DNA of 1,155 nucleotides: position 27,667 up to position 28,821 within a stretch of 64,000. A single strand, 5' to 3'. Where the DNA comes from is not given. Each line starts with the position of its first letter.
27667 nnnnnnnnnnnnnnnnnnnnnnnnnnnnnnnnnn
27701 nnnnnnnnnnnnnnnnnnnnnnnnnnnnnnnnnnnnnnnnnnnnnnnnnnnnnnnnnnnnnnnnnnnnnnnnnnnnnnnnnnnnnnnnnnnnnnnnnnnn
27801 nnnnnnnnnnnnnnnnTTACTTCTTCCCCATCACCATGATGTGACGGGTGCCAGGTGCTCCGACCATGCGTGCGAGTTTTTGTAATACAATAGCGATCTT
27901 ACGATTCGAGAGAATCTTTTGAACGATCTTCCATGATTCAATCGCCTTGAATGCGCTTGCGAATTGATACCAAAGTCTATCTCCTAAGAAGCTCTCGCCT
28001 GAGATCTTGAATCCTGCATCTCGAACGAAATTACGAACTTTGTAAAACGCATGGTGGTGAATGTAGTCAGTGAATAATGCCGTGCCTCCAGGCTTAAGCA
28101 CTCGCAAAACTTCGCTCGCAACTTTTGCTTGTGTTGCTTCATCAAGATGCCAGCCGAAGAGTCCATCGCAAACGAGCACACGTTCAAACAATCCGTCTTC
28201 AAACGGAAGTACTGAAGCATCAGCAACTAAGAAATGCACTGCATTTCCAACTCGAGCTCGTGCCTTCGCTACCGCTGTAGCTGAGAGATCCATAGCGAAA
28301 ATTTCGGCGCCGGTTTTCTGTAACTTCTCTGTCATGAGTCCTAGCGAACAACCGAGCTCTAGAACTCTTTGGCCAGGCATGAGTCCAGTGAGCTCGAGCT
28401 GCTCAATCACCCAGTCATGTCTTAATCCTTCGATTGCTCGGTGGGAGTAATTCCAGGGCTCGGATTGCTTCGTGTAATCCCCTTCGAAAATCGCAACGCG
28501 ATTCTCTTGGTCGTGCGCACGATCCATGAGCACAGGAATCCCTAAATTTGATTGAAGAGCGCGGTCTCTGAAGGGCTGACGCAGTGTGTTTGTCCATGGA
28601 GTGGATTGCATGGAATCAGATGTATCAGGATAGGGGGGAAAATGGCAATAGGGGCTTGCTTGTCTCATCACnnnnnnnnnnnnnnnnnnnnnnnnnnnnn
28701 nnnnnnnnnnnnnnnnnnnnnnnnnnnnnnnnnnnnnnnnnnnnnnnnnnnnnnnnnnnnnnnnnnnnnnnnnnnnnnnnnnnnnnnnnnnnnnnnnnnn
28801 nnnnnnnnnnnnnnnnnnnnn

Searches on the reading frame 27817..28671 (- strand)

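Call 97: search_protein_families(library=pfam, proteins=[window:27817-28671:-], max_evalue=0.0001)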
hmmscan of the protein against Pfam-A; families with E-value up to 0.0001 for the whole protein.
window:27817-28671:- (284 aa): 7 families
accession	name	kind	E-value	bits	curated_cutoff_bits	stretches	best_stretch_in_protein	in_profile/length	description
PF13649.12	Methyltransf_25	-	4.1e-18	66.3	27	1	103-196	1-97/97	Methyltransferase domain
PF08241.18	Methyltransf_11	-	5.6e-17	62.6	21.2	1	104-200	1-95/95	Methyltransferase domain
PF13847.12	Methyltransf_31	-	1.2e-08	35.2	27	1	99-208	3-117/145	Methyltransferase domain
PF05401.17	NodS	-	1.9e-08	34.8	24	1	70-200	16-144/201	Nodulation protein S (NodS)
PF01209.24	Ubie_methyltran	-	8.7e-08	32.2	20.1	1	91-201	39-152/233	ubiE/COQ5 methyltransferase family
PF08242.18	Methyltransf_12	-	1.2e-06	29.6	30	1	104-197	1-97/98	Methyltransferase domain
PF13489.12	Methyltransf_23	-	2.4e-06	27.8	27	1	97-203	20-119/164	Methyltransferase domain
